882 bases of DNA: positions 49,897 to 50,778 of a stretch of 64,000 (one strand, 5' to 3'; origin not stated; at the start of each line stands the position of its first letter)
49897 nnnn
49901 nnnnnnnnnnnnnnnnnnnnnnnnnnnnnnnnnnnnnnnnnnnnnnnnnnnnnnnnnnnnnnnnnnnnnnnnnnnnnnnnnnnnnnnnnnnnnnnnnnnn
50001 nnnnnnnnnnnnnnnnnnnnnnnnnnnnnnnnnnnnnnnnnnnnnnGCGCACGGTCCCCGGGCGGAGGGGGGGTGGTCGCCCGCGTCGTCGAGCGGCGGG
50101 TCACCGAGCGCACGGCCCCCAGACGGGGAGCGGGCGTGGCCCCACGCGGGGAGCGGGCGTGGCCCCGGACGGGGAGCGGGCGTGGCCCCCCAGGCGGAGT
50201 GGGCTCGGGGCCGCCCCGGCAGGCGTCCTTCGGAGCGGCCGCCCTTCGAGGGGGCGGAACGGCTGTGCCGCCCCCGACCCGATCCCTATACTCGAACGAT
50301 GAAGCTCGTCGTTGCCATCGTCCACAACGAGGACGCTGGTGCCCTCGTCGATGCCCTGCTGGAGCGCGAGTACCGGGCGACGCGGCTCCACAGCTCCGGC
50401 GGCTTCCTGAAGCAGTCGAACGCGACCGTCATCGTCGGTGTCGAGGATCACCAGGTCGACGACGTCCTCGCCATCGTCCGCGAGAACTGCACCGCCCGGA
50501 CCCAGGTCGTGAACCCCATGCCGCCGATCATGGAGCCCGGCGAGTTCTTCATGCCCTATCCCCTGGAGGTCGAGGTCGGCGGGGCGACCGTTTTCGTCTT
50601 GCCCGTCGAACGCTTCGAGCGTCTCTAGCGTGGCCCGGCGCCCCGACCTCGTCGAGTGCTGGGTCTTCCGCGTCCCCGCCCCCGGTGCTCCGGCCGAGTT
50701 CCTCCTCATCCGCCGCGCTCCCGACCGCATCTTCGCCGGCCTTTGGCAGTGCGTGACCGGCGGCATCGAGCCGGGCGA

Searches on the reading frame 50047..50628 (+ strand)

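Call 58: search_protein_families(library=pfam, proteins=[window:50047-50628:+], max_evalue=0.00001)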
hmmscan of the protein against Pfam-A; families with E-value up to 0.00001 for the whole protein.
window:50047-50628:+ (193 aa): 1 family
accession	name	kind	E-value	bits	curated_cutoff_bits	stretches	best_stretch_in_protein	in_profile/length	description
PF06153.16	CdAMP_rec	-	5.9e-40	136.3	27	1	85-192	1-108/109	Cyclic-di-AMP receptor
